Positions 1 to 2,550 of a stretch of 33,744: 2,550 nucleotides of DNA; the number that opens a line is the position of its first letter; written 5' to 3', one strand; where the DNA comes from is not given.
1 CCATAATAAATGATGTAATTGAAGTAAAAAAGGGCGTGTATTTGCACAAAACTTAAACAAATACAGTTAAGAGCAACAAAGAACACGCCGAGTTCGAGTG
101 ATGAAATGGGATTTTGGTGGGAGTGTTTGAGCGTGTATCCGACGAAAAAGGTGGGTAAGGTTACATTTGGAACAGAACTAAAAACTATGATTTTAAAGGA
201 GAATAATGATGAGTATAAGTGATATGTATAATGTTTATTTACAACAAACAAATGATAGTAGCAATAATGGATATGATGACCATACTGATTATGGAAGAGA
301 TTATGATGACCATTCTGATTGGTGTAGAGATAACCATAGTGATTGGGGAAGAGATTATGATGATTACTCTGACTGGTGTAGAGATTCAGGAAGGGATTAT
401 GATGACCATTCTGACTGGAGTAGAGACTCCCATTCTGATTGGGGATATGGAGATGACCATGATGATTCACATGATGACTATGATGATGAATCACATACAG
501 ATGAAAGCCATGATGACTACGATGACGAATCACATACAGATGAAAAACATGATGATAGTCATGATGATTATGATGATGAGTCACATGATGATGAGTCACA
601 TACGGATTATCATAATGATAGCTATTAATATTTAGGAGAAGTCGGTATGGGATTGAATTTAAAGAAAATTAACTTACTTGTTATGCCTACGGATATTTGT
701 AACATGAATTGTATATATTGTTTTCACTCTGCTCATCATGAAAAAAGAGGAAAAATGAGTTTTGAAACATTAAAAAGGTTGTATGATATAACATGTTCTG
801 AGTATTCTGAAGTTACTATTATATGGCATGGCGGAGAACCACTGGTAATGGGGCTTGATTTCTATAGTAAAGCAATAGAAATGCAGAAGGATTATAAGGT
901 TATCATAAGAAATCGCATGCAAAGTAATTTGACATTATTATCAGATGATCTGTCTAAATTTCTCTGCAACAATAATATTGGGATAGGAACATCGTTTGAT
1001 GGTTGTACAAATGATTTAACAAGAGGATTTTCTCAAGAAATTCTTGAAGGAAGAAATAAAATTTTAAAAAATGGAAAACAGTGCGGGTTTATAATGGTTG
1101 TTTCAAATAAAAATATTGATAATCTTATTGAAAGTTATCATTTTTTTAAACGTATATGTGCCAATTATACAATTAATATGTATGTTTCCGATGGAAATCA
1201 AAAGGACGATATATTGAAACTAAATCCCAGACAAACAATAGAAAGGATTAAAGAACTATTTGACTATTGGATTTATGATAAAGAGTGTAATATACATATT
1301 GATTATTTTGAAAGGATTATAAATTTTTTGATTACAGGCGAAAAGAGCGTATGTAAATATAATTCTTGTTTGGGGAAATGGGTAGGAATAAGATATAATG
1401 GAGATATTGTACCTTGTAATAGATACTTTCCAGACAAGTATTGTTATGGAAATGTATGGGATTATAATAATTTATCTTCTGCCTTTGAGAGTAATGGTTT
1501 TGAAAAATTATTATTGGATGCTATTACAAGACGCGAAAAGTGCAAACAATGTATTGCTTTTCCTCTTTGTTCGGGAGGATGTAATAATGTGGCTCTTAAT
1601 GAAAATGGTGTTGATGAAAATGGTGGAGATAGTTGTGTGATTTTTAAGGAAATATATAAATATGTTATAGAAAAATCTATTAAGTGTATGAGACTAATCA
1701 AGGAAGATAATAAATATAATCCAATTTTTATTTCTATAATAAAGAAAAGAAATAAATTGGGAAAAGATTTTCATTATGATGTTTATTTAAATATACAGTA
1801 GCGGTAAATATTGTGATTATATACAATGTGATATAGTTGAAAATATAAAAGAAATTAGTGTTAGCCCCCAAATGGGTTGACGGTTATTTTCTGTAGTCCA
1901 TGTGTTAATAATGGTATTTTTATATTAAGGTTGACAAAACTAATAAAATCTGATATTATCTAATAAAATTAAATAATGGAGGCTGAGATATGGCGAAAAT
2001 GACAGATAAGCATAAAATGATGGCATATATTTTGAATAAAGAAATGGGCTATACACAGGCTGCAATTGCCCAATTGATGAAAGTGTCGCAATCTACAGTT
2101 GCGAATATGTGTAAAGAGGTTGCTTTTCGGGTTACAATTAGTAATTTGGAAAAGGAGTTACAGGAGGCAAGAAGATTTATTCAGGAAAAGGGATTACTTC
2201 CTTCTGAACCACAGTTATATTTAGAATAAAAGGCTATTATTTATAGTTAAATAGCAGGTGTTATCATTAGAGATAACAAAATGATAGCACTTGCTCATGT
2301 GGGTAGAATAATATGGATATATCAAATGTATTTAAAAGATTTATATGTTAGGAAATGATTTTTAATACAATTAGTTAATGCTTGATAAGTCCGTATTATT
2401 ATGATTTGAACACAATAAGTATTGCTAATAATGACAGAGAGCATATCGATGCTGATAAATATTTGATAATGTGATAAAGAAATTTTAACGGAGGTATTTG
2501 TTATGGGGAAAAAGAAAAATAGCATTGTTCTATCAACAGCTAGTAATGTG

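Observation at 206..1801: Repeat peptide + radical SAM/SPASM gene pair: candidate undescribed RiPP with ~29 aromatic-x-(Asp/Arg) motifs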

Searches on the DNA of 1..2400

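Call 70: search_rna_families(source=window, start=1, end=2400, threshold=evalue, max_evalue=5)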
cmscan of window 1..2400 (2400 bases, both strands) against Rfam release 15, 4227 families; matches with E-value up to 5: 9.
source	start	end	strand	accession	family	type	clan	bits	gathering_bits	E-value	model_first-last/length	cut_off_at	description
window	2232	2316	+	RF03511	mir-5444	Gene; miRNA;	-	27.4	90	0.0098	1-89/89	no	mir-5444 microRNA precursor family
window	480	526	+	RF01304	sR5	Gene; snRNA; snoRNA; CD-box;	-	21.6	40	0.038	1-53/53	no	Small nucleolar RNA sR5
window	553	612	+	RF01192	SNORD11B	Gene; snRNA; snoRNA; CD-box;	CL00103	20.8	50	2.6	1-87/87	no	Small nucleolar RNA SNORD11B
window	568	634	+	RF01185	snR75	Gene; snRNA; snoRNA; CD-box;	CL00045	19.3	40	0.44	1-88/88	no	Small nucleolar RNA snR75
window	938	1000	-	RF00278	SNORD50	Gene; snRNA; snoRNA; CD-box;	-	19.2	42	1.4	1-72/72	no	Small nucleolar RNA SNORD50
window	845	974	+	RF00431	SNORA55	Gene; snRNA; snoRNA; HACA-box;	-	16.5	45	2.7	1-135/135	no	Small nucleolar RNA SNORA55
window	467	575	+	RF01177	snR67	Gene; snRNA; snoRNA; CD-box;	CL00053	15.8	55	4.6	1-83/83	no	Small nucleolar RNA snR67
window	269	320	+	RF01133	sR3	Gene; snRNA; snoRNA; CD-box;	-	13.4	41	2.4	1-55/55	no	Small nucleolar RNA sR3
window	569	608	+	RF01123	sR35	Gene; snRNA; snoRNA; CD-box;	-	13.2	60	4.8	1-57/57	no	Small nucleolar RNA sR35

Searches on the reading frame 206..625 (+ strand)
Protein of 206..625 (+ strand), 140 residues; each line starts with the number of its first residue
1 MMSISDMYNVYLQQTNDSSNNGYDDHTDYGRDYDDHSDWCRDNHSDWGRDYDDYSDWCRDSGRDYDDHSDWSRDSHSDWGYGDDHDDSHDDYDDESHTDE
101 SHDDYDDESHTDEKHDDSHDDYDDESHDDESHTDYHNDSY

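Call 3: search_protein_families(library=pfam, proteins=[window:206-625:+], max_evalue=0.1)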
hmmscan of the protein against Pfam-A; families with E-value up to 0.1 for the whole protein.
window:206-625:+ (140 aa): 0 families

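Call 4: search_protein_families(library=ncbifam, proteins=[window:206-625:+], max_evalue=0.1)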
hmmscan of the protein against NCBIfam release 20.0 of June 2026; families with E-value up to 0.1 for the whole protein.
window:206-625:+ (140 aa): 0 families

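Call 7: find_homologous_proteins(query=window:206-625:+, max_evalue=0.01)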
Query window:206-625:+ (140 aa): 3 proteins with E <= 0.01 among 69 candidates.
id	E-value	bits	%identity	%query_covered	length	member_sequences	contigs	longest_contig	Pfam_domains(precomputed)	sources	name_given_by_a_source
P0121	2.0e-10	59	66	38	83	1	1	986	-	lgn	-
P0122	2.5e-10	59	44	56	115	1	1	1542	-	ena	-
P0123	5.0e-6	45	73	8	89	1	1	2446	-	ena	-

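Call 39: list_cluster_members(proteins=[P0001, window:206-625:+, window:209-625:+, P0034, P0024, P0036])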
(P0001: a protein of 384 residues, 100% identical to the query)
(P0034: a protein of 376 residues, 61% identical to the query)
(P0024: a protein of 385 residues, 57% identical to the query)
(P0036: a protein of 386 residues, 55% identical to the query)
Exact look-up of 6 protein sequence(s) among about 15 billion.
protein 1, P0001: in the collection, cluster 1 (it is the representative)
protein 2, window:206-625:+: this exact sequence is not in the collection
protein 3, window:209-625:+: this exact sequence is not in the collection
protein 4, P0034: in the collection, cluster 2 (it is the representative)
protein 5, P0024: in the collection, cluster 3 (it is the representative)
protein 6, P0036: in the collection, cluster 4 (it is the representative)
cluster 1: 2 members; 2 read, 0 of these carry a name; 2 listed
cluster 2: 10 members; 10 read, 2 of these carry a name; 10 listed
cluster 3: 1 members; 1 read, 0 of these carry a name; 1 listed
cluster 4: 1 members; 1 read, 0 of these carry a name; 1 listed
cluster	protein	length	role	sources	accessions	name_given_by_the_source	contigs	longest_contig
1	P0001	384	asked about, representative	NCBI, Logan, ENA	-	-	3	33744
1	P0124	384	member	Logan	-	-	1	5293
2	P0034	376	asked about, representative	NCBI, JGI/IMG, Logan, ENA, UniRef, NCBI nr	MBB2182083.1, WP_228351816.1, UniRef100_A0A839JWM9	radical SAM protein [Lachnospiraceae bacterium MD1] | uncharacterized protein | Radical SAM protein n=1 Tax=Variimorphobacter saccharofermentans TaxID=2755051 ...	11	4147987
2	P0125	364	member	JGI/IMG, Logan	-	uncharacterized protein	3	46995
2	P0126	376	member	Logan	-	-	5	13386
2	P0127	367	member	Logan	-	-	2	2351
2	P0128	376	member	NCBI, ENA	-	-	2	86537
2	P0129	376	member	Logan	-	-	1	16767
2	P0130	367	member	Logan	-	-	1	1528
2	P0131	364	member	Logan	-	-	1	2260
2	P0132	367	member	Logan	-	-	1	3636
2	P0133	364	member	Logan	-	-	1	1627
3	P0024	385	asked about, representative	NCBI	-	-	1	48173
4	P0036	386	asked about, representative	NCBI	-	-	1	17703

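Call 77: search_protein_representatives(protein=window:206-625:+)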
Query: 140 residues. Proteins with E-value up to 0.001 (for the whole library): 5; up to 1e-10: 2; up to 1e-30: 0. The best 5 are listed.
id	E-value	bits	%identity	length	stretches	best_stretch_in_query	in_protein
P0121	6.4e-11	59.0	63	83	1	5-70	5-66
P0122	8.0e-11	58.7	67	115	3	2-42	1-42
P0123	1.6e-06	44.7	72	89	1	88-140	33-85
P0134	8.5e-05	39.1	62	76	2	2-54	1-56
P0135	8.6e-05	39.1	45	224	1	3-124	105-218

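Call 83: search_protein_families(library=padloc, proteins=[window:206-625:+], max_evalue=0.001)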
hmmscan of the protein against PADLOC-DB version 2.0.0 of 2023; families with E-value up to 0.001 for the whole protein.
window:206-625:+ (140 aa): 0 families
